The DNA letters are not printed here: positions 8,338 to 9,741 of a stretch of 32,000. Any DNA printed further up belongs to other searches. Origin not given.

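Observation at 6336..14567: Uncharacterised glycosylation locus: TPR-GT41, TIGR03032/DUF4915 and a six-module fusion enzyme, placed back-to-back with the giant surface-protein gene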

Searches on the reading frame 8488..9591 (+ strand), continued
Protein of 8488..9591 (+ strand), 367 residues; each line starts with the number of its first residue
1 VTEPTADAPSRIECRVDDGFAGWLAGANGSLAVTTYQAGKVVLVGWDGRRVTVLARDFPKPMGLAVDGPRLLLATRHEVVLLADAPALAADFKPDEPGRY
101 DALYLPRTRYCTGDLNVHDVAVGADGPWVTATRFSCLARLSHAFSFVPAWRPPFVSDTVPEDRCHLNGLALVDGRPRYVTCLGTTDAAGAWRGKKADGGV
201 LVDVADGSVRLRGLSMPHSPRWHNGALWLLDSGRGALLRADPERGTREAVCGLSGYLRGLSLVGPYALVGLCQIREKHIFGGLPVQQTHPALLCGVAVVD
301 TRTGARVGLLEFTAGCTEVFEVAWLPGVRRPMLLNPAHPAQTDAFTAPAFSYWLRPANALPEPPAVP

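Call 95: search_protein_families(library=pfam, proteins=[P0289, P0290, P0292, P0299, P0300, P0303, P0309, P0311, P0312, P0305], max_evalue=0.00001)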
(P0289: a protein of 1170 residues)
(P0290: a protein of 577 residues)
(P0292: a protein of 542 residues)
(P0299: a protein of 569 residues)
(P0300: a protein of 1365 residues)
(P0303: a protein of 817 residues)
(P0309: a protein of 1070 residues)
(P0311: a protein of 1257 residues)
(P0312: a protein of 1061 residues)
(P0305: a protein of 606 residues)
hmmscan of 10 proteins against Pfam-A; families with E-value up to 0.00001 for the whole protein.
P0289 (1170 aa): 17 families
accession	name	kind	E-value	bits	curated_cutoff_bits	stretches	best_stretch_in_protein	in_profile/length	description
PF16261.11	DUF4915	-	2.6e-122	408.4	35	1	822-1136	2-315/316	Domain of unknown function (DUF4915)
PF13844.12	Glyco_transf_41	-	6e-103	345.4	25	2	551-737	356-542/543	Glycosyl transferase family 41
PF00515.34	TPR_1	-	2.9e-42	141.2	27.8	2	186-219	1-34/34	Tetratricopeptide repeat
PF07719.23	TPR_2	-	2.3e-37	124.4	27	1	186-219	1-34/34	Tetratricopeptide repeat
PF13414.12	TPR_11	-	1.9e-32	111.1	26.8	2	159-200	1-42/42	TPR repeat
PF13432.12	TPR_16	-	1.9e-29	102.1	32.7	2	158-218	3-63/65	Tetratricopeptide repeat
PF13181.12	TPR_8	-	2.7e-28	96.1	25.7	0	186-218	1-33/34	Tetratricopeptide repeat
PF13431.12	TPR_17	-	9.5e-25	85.2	24.4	0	174-207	1-34/34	Tetratricopeptide repeat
PF13424.12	TPR_12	-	8.9e-23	80.7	30.1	1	185-247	2-72/77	Tetratricopeptide repeat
PF13428.12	TPR_14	-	8.3e-22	75.9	23.5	0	153-193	2-42/44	Tetratricopeptide repeat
PF14559.12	TPR_19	-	1.2e-17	64.4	25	0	236-287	7-58/68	Tetratricopeptide repeat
PF13176.12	TPR_7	-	3.4e-17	61.5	27.9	0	191-219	4-32/36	Tetratricopeptide repeat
PF13174.12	TPR_6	-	3.1e-14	53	26.3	0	191-218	5-32/33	Tetratricopeptide repeat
PF23914.1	TPR_CcmH_CycH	-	4e-14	53.2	42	1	178-287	42-154/158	Cytochrome c-type biogenesis protein H TPR domain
PF13371.12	TPR_9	-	7e-13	48.8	35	0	158-218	1-61/73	Tetratricopeptide repeat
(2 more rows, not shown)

P0290 (577 aa): 2 families
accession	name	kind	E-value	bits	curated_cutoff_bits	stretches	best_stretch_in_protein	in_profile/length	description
PF16261.11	DUF4915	-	2.7e-116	388.7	35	1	237-548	3-315/316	Domain of unknown function (DUF4915)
PF13844.12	Glyco_transf_41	-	5.2e-42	144.2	25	1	2-168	371-539/543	Glycosyl transferase family 41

P0292 (542 aa): 14 families
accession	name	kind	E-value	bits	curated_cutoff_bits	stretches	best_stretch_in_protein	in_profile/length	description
PF16261.11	DUF4915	-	7.7e-114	380.6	35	1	206-520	3-316/316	Domain of unknown function (DUF4915)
PF13414.12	TPR_11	-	7.9e-17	61.1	26.8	1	53-93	1-41/42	TPR repeat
PF07719.23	TPR_2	-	4.7e-16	58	27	1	46-78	1-33/34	Tetratricopeptide repeat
PF13432.12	TPR_16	-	2.2e-13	50.8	32.7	2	52-113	3-64/65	Tetratricopeptide repeat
PF00515.34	TPR_1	-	4.3e-12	45.7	27.8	0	46-78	1-33/34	Tetratricopeptide repeat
PF13428.12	TPR_14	-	7.1e-11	42.1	23.5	0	117-157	4-44/44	Tetratricopeptide repeat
PF14559.12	TPR_19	-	2.9e-10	40.8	25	0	97-157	8-68/68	Tetratricopeptide repeat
PF13371.12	TPR_9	-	7.5e-09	35.9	35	0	24-81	7-64/73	Tetratricopeptide repeat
PF13174.12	TPR_6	-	1.4e-08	35.2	26.3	0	24-44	12-32/33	Tetratricopeptide repeat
PF13181.12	TPR_8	-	1e-07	31.9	25.7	0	47-78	2-33/34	Tetratricopeptide repeat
PF13431.12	TPR_17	-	6.1e-07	29.7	24.4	0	103-135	2-34/34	Tetratricopeptide repeat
PF24575.1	TPR_Slam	-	1.8e-06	28.7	35.2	0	88-161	23-94/104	Surface lipoprotein assembly modifier, N-terminal TPR repeats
PF13424.12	TPR_12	-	4.2e-06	27.3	30.1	0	29-76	27-75/77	Tetratricopeptide repeat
PF23914.1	TPR_CcmH_CycH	-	6.2e-06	26.6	42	0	18-74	93-149/158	Cytochrome c-type biogenesis protein H TPR domain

P0299 (569 aa): 2 families
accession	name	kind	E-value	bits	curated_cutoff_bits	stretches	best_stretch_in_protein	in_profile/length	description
PF16261.11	DUF4915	-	8.5e-116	387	35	1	234-548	2-316/316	Domain of unknown function (DUF4915)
PF13302.13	Acetyltransf_3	-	2.2e-12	48.3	25.4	1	15-156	2-137/138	Acetyltransferase (GNAT) domain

P0300 (1365 aa): 11 families
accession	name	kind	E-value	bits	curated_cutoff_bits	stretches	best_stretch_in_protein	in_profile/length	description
PF16261.11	DUF4915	-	1.5e-125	419.1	35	1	32-343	2-314/316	Domain of unknown function (DUF4915)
PF13844.12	Glyco_transf_41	-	1e-19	70.7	25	1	1164-1345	357-538/543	Glycosyl transferase family 41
PF00515.34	TPR_1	-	2.4e-19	68.7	27.8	1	435-466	2-33/34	Tetratricopeptide repeat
PF13414.12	TPR_11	-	7.6e-19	67.6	26.8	0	407-446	1-40/42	TPR repeat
PF07719.23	TPR_2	-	1.4e-18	65.8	27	1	435-466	2-33/34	Tetratricopeptide repeat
PF13431.12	TPR_17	-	6.2e-16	57.7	24.4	0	423-455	2-34/34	Tetratricopeptide repeat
PF13181.12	TPR_8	-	1.1e-14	53.7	25.7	0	437-466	4-33/34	Tetratricopeptide repeat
PF14559.12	TPR_19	-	3.5e-12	46.9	25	1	411-471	2-62/68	Tetratricopeptide repeat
PF13428.12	TPR_14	-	1.1e-11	44.6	23.5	0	437-474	4-41/44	Tetratricopeptide repeat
PF13424.12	TPR_12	-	1.4e-08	35.3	30.1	0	438-482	7-59/77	Tetratricopeptide repeat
PF13432.12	TPR_16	-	1.6e-07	32.1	32.7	1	404-467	1-64/65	Tetratricopeptide repeat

P0303 (817 aa): 2 families
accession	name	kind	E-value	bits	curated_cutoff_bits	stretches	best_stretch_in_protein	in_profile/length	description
PF16261.11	DUF4915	-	1.1e-108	363.7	35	1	478-791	3-315/316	Domain of unknown function (DUF4915)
PF00535.33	Glycos_transf_2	-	4.3e-14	53.2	23.3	1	177-295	3-125/168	Glycosyl transferase family 2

P0309 (1070 aa): 11 families
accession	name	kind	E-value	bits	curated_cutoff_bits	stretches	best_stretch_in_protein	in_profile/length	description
PF16261.11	DUF4915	-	3.8e-129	430.9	35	1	12-324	2-316/316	Domain of unknown function (DUF4915)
PF00535.33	Glycos_transf_2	-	7.9e-22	78.4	23.3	1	376-499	2-107/168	Glycosyl transferase family 2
PF00515.34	TPR_1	-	1.4e-17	63.1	27.8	0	659-686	6-33/34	Tetratricopeptide repeat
PF07719.23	TPR_2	-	6.1e-14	51.4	27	0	657-686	4-33/34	Tetratricopeptide repeat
PF13181.12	TPR_8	-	7.3e-14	51.1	25.7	0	658-686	5-33/34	Tetratricopeptide repeat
PF13414.12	TPR_11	-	1.1e-13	51.1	26.8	1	735-770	7-42/42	TPR repeat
PF13431.12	TPR_17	-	1.2e-12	47.4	24.4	0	744-774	1-31/34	Tetratricopeptide repeat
PF14559.12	TPR_19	-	5.4e-12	46.3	25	0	735-773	4-42/68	Tetratricopeptide repeat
PF24575.1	TPR_Slam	-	9.7e-08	32.8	35.2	0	645-697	38-90/104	Surface lipoprotein assembly modifier, N-terminal TPR repeats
PF13432.12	TPR_16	-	1.4e-07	32.2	32.7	0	658-722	1-65/65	Tetratricopeptide repeat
PF13428.12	TPR_14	-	6.7e-06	26.7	23.5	0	657-695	4-42/44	Tetratricopeptide repeat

P0311 (1257 aa): 19 families
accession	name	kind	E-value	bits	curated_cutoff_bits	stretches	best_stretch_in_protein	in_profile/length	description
PF16261.11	DUF4915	-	4.9e-127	424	35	1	21-335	4-315/316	Domain of unknown function (DUF4915)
PF13844.12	Glyco_transf_41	-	2.2e-88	297.3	25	2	1044-1231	357-543/543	Glycosyl transferase family 41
PF00515.34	TPR_1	-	2.4e-63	207.9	27.8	3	424-454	1-31/34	Tetratricopeptide repeat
PF07719.23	TPR_2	-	1.6e-60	196.7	27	0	460-489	3-32/34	Tetratricopeptide repeat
PF13414.12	TPR_11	-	2.8e-55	184.2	26.8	3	431-472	1-42/42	TPR repeat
PF13181.12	TPR_8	-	1.2e-47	156.4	25.7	0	527-558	2-33/34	Tetratricopeptide repeat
PF13432.12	TPR_16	-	6.9e-44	148.3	32.7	3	618-681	2-65/65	Tetratricopeptide repeat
PF13431.12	TPR_17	-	1.5e-41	137.7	24.4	0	635-666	1-32/34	Tetratricopeptide repeat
PF13424.12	TPR_12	-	2.3e-36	124.3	30.1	3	682-745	4-75/77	Tetratricopeptide repeat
PF14559.12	TPR_19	-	1.2e-32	112.4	25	2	694-754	4-63/68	Tetratricopeptide repeat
PF13428.12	TPR_14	-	7.4e-29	97.7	23.5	0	715-757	1-43/44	Tetratricopeptide repeat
PF13176.12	TPR_7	-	3.2e-26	89.6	27.9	0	460-488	1-29/36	Tetratricopeptide repeat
PF13374.12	TPR_10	-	4.8e-22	77.7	27.5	0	616-641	5-30/42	Tetratricopeptide repeat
PF23914.1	TPR_CcmH_CycH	-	3.9e-16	59.7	42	1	662-780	31-152/158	Cytochrome c-type biogenesis protein H TPR domain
PF24575.1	TPR_Slam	-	2.4e-13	50.8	35.2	0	466-511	55-100/104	Surface lipoprotein assembly modifier, N-terminal TPR repeats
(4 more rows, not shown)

P0312 (1061 aa): 14 families
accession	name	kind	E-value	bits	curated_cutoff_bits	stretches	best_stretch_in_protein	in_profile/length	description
PF16261.11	DUF4915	-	2.6e-133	444.6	35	1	19-331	2-315/316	Domain of unknown function (DUF4915)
PF13414.12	TPR_11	-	8.7e-21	73.8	26.8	1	441-479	4-42/42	TPR repeat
PF00515.34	TPR_1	-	8.8e-21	73.2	27.8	1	431-464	1-34/34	Tetratricopeptide repeat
PF00535.33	Glycos_transf_2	-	1.5e-20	74.2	23.3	1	794-901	2-96/168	Glycosyl transferase family 2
PF13181.12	TPR_8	-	9.5e-18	63.2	25.7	1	431-463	1-33/34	Tetratricopeptide repeat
PF07719.23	TPR_2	-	4.2e-15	55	27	0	431-463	1-33/34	Tetratricopeptide repeat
PF13431.12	TPR_17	-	6.7e-13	48.3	24.4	0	454-481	2-29/34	Tetratricopeptide repeat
PF13424.12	TPR_12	-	3.2e-09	37.3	30.1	0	400-462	6-76/77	Tetratricopeptide repeat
PF14559.12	TPR_19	-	3.4e-08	34.1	25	0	374-434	2-61/68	Tetratricopeptide repeat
PF10111.15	Glyco_tranf_2_2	-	5.7e-08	33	27.3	1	824-904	21-102/276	Glycosyltransferase like family 2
PF13432.12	TPR_16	-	4.8e-07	30.6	32.7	0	401-463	1-63/65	Tetratricopeptide repeat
PF13428.12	TPR_14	-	5.6e-07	30.1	23.5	0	432-472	2-42/44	Tetratricopeptide repeat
PF24575.1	TPR_Slam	-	7.8e-07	29.9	35.2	0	373-416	57-100/104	Surface lipoprotein assembly modifier, N-terminal TPR repeats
PF13374.12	TPR_10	-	6.2e-06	26.5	27.5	0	431-461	2-32/42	Tetratricopeptide repeat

P0305 (606 aa): 2 families
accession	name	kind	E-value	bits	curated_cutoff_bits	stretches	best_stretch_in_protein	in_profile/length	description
PF16261.11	DUF4915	-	7.7e-128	426.6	35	1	279-590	2-316/316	Domain of unknown function (DUF4915)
PF13469.12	Sulfotransfer_3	-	1.4e-14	55.4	27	1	12-218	1-213/216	Sulfotransferase family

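Call 98: search_protein_families(library=pfam, alignment_id=A3, max_evalue=0.00001)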
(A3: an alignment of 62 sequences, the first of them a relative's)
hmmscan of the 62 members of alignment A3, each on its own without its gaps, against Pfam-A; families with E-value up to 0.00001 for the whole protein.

A. member 1, P0302 (300 aa): 1 family
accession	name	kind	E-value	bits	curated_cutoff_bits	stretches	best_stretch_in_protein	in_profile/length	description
PF16261.11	DUF4915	-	9.6e-85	285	35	2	158-288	107-237/316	Domain of unknown function (DUF4915)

B. families by the number of members that match (of 62 scanned): 32 families (the first 25 are shown)
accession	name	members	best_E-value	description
PF16261.11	DUF4915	62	6.5e-135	Domain of unknown function (DUF4915)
PF13469.12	Sulfotransfer_3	27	1.6e-27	Sulfotransferase family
PF07719.23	TPR_2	18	7e-36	Tetratricopeptide repeat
PF05118.21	Asp_Arg_Hydrox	16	3.5e-16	Aspartyl/Asparaginyl beta-hydroxylase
PF13414.12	TPR_11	15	9.8e-51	TPR repeat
PF00515.34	TPR_1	15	2.6e-41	Tetratricopeptide repeat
PF13431.12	TPR_17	14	1.4e-33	Tetratricopeptide repeat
PF13432.12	TPR_16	14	6.5e-30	Tetratricopeptide repeat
PF13424.12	TPR_12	14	9e-19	Tetratricopeptide repeat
PF13428.12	TPR_14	11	1.2e-22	Tetratricopeptide repeat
PF14559.12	TPR_19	10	1.7e-28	Tetratricopeptide repeat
PF13181.12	TPR_8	10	2.9e-27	Tetratricopeptide repeat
PF00685.33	Sulfotransfer_1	10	1.2e-10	Sulfotransferase domain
PF13176.12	TPR_7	6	1.6e-15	Tetratricopeptide repeat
PF24575.1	TPR_Slam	6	5.3e-14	Surface lipoprotein assembly modifier, N-terminal TPR repeats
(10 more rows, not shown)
